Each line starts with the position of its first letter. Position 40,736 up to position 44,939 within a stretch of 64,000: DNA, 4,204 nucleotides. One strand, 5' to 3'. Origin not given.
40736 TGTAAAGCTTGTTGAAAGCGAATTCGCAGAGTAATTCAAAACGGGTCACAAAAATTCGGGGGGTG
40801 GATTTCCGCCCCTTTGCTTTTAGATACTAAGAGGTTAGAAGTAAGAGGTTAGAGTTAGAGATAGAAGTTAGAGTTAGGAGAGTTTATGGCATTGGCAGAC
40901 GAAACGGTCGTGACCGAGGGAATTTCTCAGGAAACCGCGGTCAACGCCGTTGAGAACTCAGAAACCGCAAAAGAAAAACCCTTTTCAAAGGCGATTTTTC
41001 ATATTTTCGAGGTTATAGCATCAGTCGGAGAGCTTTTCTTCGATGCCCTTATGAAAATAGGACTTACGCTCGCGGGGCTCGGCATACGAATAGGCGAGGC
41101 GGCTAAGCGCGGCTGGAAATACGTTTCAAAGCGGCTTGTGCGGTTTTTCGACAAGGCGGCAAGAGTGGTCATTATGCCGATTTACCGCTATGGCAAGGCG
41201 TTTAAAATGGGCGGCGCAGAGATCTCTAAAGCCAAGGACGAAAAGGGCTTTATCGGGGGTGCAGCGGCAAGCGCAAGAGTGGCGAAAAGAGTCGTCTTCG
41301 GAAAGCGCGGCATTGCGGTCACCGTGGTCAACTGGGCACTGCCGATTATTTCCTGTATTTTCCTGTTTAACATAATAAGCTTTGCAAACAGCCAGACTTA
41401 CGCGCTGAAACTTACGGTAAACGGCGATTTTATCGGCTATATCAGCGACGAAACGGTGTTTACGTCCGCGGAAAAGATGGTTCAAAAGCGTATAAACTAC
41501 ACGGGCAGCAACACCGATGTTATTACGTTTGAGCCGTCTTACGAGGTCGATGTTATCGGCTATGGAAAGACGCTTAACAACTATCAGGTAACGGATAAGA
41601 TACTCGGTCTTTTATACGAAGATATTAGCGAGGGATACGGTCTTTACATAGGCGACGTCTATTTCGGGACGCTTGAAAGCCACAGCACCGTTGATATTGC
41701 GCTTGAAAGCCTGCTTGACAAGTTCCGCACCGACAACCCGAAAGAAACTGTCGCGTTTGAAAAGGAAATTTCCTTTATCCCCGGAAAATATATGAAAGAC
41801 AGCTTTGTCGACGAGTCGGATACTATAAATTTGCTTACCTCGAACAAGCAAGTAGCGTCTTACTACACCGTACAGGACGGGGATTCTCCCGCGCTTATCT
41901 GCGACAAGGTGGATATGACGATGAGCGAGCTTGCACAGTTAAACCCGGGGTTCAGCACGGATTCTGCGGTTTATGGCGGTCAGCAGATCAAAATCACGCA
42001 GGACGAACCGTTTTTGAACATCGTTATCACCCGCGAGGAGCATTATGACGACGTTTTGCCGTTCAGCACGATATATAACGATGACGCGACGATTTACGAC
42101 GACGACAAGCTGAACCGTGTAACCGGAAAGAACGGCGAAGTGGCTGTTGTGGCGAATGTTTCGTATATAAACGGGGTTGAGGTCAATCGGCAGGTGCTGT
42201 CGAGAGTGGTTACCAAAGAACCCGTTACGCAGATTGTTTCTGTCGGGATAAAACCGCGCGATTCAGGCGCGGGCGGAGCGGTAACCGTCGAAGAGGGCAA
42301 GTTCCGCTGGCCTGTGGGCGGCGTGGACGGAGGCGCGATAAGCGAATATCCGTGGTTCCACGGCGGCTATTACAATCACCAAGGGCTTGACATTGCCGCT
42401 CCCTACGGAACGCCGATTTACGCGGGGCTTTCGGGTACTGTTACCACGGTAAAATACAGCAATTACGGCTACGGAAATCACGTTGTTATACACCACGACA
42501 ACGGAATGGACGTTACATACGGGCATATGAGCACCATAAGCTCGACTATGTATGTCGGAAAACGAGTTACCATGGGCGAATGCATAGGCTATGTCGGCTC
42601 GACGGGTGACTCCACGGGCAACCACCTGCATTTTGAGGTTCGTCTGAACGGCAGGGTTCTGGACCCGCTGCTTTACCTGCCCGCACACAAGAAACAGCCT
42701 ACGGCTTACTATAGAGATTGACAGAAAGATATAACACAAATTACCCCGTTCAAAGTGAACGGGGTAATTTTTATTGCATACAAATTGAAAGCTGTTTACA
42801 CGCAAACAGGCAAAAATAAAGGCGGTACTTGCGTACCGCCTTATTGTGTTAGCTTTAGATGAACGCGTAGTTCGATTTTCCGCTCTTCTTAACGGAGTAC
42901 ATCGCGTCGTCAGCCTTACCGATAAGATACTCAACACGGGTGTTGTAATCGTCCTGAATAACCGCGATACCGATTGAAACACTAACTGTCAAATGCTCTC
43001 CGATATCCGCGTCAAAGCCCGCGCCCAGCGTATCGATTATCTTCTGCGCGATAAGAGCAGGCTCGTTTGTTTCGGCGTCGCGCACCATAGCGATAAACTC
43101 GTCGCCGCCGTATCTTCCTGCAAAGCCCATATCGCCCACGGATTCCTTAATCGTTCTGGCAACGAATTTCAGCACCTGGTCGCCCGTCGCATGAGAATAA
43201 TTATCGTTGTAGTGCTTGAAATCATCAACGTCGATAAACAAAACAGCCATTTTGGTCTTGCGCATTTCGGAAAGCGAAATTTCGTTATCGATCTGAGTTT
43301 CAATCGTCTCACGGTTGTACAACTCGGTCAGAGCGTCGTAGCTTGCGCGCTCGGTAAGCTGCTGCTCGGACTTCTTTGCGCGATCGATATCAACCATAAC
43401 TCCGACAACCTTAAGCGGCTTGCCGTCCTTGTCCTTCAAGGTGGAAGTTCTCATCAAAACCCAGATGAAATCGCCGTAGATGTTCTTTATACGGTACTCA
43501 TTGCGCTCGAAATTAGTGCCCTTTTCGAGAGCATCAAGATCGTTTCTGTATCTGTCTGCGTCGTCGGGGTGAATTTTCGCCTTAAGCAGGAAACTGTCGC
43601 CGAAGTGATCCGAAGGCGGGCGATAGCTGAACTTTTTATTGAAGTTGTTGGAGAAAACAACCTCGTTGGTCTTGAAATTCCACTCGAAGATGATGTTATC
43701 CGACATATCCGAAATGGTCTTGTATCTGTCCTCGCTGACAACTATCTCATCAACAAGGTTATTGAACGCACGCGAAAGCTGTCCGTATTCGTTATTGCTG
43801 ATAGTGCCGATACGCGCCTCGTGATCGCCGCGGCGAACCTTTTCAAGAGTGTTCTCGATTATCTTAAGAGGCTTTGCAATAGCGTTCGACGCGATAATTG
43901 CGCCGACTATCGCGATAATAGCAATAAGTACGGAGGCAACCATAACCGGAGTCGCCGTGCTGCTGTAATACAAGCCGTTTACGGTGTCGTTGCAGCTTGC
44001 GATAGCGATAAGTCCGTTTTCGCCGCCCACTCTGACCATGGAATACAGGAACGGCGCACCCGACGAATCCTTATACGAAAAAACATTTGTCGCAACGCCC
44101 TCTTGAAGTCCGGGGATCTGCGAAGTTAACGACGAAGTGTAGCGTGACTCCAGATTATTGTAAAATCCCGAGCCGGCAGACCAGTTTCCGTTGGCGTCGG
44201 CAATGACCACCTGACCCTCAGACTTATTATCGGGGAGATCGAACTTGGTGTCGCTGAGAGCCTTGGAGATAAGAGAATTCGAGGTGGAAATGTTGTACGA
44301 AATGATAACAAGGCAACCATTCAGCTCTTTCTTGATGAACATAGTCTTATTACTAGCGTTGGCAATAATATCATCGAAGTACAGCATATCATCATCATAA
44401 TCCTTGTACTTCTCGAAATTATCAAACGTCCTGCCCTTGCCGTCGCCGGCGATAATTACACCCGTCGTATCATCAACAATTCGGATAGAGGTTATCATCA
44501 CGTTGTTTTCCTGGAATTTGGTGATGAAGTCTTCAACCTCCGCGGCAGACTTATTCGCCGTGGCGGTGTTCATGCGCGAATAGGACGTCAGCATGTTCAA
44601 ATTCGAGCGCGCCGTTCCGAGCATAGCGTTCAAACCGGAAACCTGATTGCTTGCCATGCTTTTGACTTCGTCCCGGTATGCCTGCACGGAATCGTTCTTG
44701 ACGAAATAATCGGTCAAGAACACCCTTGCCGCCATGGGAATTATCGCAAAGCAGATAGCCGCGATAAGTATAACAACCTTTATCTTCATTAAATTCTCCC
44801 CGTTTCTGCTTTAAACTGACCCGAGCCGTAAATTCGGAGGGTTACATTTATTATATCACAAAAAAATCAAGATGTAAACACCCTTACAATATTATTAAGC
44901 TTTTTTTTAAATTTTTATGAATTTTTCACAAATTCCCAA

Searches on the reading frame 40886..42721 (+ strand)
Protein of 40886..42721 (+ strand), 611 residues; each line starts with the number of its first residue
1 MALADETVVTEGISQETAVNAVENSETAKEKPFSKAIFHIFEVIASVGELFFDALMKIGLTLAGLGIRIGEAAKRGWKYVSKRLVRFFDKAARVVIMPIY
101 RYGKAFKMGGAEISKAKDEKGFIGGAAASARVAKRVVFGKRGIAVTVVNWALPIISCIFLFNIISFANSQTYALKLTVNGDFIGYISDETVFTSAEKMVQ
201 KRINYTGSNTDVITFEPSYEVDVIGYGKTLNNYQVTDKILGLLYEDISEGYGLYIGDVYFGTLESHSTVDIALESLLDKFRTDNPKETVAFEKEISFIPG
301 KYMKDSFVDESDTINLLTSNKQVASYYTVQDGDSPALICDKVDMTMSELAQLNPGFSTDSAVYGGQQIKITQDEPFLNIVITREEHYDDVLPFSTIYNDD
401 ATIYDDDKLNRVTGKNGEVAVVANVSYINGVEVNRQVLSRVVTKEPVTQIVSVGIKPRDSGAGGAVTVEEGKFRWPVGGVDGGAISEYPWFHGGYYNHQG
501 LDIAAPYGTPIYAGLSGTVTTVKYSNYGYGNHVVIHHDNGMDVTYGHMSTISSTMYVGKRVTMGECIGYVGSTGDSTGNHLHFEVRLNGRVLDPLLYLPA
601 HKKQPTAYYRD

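Call 47: search_protein_families(library=pfam, proteins=[window:40886-42721:+], max_evalue=0.00001)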
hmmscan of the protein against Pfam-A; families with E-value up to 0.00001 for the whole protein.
window:40886-42721:+ (611 aa): 3 families
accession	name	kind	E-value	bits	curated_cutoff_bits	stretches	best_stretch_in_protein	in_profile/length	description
PF01551.29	Peptidase_M23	-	1.4e-29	102.6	28.7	1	497-594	2-96/96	Peptidase family M23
PF07501.17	G5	-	2.4e-16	60.2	23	1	383-456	2-75/75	G5 domain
PF01476.26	LysM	-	9.3e-08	32.3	20.9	1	327-371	1-43/43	LysM domain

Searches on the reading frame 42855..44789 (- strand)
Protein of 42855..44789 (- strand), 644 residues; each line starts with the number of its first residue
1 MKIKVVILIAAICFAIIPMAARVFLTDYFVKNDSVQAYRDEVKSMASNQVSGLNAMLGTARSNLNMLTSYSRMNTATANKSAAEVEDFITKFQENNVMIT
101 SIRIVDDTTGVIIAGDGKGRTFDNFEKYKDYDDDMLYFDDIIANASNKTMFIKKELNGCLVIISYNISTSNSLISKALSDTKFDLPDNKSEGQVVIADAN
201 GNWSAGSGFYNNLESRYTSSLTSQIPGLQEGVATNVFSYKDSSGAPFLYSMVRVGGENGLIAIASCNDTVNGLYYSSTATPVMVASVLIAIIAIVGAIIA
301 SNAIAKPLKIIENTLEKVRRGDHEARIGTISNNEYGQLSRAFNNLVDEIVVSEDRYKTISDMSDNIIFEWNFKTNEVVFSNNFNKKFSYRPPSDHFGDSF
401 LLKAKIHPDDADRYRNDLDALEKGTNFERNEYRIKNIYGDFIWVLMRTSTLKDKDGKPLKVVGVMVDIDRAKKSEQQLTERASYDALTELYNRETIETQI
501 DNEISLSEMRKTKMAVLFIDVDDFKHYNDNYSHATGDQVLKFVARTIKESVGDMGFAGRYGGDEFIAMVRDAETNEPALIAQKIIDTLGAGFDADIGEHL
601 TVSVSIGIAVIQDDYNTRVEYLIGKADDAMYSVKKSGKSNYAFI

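Call 3: search_protein_families(library=pfam, proteins=[window:42855-44789:-], max_evalue=1)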
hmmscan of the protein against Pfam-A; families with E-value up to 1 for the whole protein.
window:42855-44789:- (644 aa): 12 families
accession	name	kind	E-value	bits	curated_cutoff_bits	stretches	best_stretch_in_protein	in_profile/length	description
PF00990.26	GGDEF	-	1.7e-39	135.7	23.8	1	482-639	1-160/161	Diguanylate cyclase, GGDEF domain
PF08447.18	PAS_3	-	1.7e-11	44.7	25.6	1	394-465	18-89/89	PAS fold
PF00672.30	HAMP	-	2.2e-07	31.5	25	1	301-349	3-51/53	HAMP domain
PF13426.13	PAS_9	-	0.00012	22.7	27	1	382-468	19-101/103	PAS domain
PF00989.32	PAS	-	0.0011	19.4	22.6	1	355-468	2-113/113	PAS fold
PF24898.2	GGDEF_GdpP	-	0.011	16.5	30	1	519-617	1-96/126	Cyclic-di-AMP phosphodiesterase GdpP-like, GGDEF domain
PF18947.5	HAMP_2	-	0.02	15.3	24.3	1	302-348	18-64/67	HAMP domain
PF08448.16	PAS_4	-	0.044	14.5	23.1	1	389-470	29-107/110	PAS fold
PF14551.11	MCM_N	-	0.09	13.6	24.9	0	506-538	25-57/95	MCM N-terminal domain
PF20279.3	CTD12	-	0.099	13.5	25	1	60-125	42-108/144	C-terminal domain 12 of the ABC-three component (ABC-3C) systems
PF17990.7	LodA_N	-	0.17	12.3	26.3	1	49-141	100-188/213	L-Lysine epsilon oxidase N-terminal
PF13786.12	DUF4179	-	0.21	12.5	30.1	1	285-337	10-61/94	Domain of unknown function (DUF4179)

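Call 38: find_encoding_contigs(protein=window:42855-44789:-, flank=10000, max_places=3)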
Protein window:42855-44789:- (644 aa): no gene with exactly this product is on record in the collection.
